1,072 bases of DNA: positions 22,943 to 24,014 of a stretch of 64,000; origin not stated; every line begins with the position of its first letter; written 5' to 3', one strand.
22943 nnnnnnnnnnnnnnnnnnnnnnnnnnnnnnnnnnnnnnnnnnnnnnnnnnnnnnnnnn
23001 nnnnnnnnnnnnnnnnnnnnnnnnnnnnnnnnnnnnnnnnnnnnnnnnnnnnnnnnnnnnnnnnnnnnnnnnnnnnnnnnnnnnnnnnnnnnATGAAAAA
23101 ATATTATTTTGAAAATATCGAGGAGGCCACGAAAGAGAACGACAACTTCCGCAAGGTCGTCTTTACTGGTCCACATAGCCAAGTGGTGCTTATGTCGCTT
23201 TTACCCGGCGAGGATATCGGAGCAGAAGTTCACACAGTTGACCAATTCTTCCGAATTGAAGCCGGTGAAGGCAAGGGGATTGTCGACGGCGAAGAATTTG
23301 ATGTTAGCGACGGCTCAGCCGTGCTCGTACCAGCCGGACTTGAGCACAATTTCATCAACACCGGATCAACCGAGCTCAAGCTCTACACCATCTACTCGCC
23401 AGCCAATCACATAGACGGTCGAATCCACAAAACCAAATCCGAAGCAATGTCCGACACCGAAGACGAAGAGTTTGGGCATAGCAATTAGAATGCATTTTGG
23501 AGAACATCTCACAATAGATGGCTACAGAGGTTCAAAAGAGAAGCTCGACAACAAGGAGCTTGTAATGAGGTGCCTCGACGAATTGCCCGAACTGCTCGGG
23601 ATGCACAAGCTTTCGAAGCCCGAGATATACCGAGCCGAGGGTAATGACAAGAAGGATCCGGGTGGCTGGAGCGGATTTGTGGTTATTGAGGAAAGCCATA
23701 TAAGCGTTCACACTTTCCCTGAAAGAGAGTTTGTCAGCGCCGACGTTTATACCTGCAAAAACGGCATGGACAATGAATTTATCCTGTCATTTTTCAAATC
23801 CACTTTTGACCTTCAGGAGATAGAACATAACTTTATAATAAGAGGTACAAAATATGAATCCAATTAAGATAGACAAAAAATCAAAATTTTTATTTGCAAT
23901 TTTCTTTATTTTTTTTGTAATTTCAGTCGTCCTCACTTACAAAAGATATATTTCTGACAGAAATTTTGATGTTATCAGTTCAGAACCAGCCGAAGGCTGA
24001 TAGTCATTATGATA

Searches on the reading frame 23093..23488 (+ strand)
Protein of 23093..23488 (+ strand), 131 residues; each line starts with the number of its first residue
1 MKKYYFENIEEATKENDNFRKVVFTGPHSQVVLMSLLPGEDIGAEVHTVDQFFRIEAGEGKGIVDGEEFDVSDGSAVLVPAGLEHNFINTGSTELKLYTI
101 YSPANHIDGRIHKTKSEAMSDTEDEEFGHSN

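Call 14: find_encoding_contigs(protein=window:23093-23488:+, flank=3000, max_places=10)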
Protein window:23093-23488:+ (131 aa): 1 contig read that carries it; 1 place shown.
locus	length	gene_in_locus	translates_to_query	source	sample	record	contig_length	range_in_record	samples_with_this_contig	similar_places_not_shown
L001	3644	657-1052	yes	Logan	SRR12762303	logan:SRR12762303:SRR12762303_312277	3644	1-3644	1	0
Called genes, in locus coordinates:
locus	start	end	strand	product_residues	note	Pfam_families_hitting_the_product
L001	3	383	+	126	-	?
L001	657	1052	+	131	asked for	PF07883:Cupin_2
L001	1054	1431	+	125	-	PF02675:AdoMet_dc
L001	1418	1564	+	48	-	-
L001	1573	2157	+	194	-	-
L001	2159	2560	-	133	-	PF00856:SET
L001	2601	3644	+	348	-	?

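Call 15: search_protein_families(library=pfam, proteins=[window:23093-23485:+], max_evalue=0.1)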
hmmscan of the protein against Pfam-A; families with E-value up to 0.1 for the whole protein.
window:23093-23485:+ (131 aa): 5 families
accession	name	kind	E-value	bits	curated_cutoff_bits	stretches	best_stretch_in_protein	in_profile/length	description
PF07883.17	Cupin_2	-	6.8e-17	61.4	27.2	1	33-101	2-70/70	Cupin domain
PF02311.25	AraC_binding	-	0.00026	21.2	21.1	1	55-108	29-82/135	AraC-like ligand binding domain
PF11699.14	CENP-C_C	-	0.018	15.7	29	1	53-98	37-82/85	Mif2/CENP-C like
PF00190.28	Cupin_1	-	0.053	13.5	22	1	57-106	62-118/151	Cupin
PF05899.18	Cupin_3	-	0.069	13.3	23.5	0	47-84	23-61/74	EutQ-like cupin domain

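Call 16: find_homologous_proteins(query=window:23093-23485:+)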
Query window:23093-23485:+ (131 aa): 3661 proteins with E <= 0.001 among 3671 candidates; the best 120 are listed.
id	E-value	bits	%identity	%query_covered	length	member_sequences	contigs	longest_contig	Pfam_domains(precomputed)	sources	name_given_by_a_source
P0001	4.5e-81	287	100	100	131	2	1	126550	PF07883.18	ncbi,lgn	-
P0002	3.1e-68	246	85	99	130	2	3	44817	PF07883.18,PF02311.26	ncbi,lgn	-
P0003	3.7e-68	245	86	98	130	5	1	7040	PF07883.18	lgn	-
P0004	4.5e-60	219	77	98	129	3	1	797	PF07883.18,PF02311.26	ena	-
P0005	1.9e-58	214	72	99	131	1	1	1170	PF07883.18,PF02311.26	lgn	-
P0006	8.9e-58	212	74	98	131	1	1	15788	PF07883.18,PF02311.26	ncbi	-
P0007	1.6e-57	211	74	96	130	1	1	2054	PF07883.18,PF02311.26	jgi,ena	-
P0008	2.5e-57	210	72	98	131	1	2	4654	PF07883.18,PF02311.26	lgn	-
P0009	2.8e-56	207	71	98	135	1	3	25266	PF07883.18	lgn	-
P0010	3.8e-56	207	73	96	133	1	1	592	PF07883.18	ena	-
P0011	4.2e-56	206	71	97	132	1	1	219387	PF07883.18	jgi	jgi:mannose-6-phosphate isomerase-like protein (cupin superfamily)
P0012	5.4e-56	206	71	98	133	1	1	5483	PF07883.18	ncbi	-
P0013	1.4e-55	205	72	98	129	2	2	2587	PF07883.18,PF02311.26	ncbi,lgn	-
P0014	1.4e-55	205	73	98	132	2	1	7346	PF07883.18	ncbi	-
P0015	2.0e-55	204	73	99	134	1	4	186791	PF07883.18,PF02311.26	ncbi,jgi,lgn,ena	-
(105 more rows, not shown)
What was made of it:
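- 23093..23488 (+): Cupin_2 gene, 131 aa (context; divergent from the small RNA). Calls 14, 15, 16.
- On Cupin with an N-terminal extension: The best 120 homologues are 125-155 aa (call 16).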

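Call 18: find_encoding_contigs(protein=P0002, flank=3000, max_places=4)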
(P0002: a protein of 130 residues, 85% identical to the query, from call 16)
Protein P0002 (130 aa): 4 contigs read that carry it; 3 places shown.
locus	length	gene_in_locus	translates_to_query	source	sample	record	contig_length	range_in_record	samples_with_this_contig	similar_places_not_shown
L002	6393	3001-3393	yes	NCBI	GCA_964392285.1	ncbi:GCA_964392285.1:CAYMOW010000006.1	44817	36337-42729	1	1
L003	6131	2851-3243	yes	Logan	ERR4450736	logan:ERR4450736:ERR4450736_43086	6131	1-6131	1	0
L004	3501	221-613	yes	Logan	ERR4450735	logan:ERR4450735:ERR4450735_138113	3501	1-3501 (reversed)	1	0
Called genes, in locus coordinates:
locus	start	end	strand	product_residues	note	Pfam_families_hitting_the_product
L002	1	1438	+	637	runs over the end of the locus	PF00012:HSP70, PF06723:MreB_Mbl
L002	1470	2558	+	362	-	PF00226:DnaJ, PF01556:DnaJ_C, PF00684:DnaJ_CXXCXGXG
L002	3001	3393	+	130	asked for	PF07883:Cupin_2, PF02311:AraC_binding (weak)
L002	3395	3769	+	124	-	PF02675:AdoMet_dc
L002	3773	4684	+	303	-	PF00892:EamA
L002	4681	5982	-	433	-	PF02843:GARS_C (faint), PF01071:GARS_A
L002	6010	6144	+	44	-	-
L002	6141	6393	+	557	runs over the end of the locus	PF00512:HisKA, PF02518:HATPase_c, PF13589:HATPase_c_3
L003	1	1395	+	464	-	?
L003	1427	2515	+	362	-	PF00226:DnaJ, PF01556:DnaJ_C, PF00684:DnaJ_CXXCXGXG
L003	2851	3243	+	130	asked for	PF07883:Cupin_2, PF02311:AraC_binding (weak)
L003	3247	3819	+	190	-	-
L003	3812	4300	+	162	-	PF00856:SET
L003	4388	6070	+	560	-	PF00512:HisKA, PF02518:HATPase_c, PF13589:HATPase_c_3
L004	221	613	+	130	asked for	PF07883:Cupin_2, PF02311:AraC_binding (weak)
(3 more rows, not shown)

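Call 19: find_encoding_contigs(protein=P0003, flank=3000, max_places=4)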
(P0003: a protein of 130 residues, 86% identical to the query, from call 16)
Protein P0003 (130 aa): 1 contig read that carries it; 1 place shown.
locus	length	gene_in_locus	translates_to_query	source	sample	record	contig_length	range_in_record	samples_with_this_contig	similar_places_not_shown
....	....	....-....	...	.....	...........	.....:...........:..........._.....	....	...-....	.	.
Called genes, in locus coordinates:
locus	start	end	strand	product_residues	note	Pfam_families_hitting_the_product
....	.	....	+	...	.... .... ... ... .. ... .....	?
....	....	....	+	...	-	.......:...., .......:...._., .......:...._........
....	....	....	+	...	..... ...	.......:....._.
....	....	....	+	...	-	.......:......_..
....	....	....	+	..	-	-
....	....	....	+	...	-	-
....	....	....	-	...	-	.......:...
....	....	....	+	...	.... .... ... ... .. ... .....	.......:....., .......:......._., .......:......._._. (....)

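Call 20: find_encoding_contigs(protein=P0006, flank=3000, max_places=4)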
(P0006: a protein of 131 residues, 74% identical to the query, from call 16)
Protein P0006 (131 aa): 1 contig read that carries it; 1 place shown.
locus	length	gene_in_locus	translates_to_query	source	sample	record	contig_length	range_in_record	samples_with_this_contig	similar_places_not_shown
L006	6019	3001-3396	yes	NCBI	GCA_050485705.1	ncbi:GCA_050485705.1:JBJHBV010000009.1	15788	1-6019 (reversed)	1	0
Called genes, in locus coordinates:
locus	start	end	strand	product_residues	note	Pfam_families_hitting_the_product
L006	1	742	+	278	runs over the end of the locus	PF09863:DUF2090, PF01791:DeoC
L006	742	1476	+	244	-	PF08713:DNA_alkylation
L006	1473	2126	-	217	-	PF00483:NTP_transferase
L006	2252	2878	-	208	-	-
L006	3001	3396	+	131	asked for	PF07883:Cupin_2, PF02311:AraC_binding (weak)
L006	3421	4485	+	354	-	PF02646:RmuC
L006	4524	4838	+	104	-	PF00829:Ribosomal_L21p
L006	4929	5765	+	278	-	PF02578:Cu-oxidase_4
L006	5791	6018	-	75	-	?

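Call 59: list_cluster_members(proteins=[P0003, P0122, P0123, P0002, P0124, P0121])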
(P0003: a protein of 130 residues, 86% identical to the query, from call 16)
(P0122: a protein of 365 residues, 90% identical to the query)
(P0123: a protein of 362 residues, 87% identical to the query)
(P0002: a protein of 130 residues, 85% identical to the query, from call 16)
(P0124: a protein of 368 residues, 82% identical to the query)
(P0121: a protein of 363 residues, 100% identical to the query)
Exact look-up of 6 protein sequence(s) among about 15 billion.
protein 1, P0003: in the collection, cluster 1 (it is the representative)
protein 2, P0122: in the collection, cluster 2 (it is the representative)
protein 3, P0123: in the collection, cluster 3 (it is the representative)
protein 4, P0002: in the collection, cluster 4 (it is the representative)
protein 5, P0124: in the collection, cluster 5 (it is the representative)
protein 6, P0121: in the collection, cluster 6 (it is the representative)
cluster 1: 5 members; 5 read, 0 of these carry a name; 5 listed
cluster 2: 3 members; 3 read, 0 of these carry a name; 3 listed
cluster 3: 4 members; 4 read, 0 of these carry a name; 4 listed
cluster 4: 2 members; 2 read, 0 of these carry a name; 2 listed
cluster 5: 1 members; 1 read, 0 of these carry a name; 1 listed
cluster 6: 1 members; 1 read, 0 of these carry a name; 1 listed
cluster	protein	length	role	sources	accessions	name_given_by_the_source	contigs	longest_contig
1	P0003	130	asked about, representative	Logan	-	-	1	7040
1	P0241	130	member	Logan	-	-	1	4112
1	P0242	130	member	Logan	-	-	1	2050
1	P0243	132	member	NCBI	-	-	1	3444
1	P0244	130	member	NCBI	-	-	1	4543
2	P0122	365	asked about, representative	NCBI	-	-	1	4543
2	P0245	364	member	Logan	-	-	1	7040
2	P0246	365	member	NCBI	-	-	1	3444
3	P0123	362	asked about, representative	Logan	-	-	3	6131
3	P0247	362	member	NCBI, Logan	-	-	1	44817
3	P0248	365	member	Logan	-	-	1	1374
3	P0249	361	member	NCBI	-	-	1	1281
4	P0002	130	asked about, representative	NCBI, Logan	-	-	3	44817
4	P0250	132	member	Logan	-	-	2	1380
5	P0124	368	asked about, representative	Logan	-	-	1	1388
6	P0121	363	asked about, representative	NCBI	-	-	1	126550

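Call 60: find_encoding_contigs(protein=P0243, flank=3000, max_places=3)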
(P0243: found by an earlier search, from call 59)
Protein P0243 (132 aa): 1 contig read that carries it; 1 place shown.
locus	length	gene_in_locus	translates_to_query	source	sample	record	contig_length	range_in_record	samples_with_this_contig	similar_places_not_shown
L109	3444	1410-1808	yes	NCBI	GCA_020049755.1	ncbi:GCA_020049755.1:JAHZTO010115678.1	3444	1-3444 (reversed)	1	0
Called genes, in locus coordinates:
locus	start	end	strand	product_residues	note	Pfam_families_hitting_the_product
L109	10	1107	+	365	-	PF00226:DnaJ, PF01556:DnaJ_C, PF00684:DnaJ_CXXCXGXG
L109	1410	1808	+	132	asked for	PF07883:Cupin_2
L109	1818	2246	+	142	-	-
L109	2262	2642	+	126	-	PF02675:AdoMet_dc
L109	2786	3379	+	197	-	-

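Call 61: find_encoding_contigs(protein=P0241, flank=3000, max_places=3)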
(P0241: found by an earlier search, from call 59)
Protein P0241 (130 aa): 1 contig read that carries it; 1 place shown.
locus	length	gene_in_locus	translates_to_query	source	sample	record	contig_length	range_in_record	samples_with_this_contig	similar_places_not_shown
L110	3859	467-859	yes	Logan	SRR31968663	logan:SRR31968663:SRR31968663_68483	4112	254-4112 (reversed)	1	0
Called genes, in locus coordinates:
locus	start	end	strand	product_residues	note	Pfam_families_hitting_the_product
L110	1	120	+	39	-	?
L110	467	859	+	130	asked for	PF07883:Cupin_2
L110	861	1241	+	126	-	PF02675:AdoMet_dc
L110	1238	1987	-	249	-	PF00892:EamA (faint)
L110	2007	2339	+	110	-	-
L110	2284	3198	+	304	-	PF00398:RrnaAD (weak), PF02475:TRM5-TYW2_MTfase, PF06325:PrmA, PF08704:GCD14 (weak), PF13649:Methyltransf_25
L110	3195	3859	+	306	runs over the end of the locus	?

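Call 62: find_encoding_contigs(protein=P0242, flank=3000, max_places=3)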
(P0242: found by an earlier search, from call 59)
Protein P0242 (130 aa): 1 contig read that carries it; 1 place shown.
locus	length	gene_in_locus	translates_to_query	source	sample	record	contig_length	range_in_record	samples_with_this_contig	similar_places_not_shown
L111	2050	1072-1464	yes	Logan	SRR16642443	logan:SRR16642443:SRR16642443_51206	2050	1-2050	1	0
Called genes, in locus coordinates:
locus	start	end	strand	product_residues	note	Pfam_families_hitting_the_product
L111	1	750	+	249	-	?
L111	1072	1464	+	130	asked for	PF07883:Cupin_2, PF02311:AraC_binding (weak)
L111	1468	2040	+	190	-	-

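Call 63: find_encoding_contigs(protein=P0250, flank=3000, max_places=3)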
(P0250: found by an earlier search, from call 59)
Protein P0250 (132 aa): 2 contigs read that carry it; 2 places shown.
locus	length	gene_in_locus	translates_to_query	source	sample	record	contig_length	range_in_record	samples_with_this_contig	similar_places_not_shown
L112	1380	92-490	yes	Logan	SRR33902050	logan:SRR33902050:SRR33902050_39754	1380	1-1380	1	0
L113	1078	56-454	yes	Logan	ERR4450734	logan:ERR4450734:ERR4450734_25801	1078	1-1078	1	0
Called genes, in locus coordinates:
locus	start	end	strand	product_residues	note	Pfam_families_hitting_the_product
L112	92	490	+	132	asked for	PF07883:Cupin_2, PF02311:AraC_binding (weak)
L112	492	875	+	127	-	PF02675:AdoMet_dc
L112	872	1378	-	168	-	?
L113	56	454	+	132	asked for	PF07883:Cupin_2, PF02311:AraC_binding (weak)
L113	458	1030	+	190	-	-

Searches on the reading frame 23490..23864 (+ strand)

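Call 15: search_protein_families(library=pfam, proteins=[window:23490-23864:+], max_evalue=0.1)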
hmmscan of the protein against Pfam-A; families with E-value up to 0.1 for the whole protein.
window:23490-23864:+ (125 aa): 1 family
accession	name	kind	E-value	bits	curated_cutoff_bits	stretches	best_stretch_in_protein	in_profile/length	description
PF02675.21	AdoMet_dc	-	8.1e-24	84.5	25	1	6-119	1-107/107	S-adenosylmethionine decarboxylase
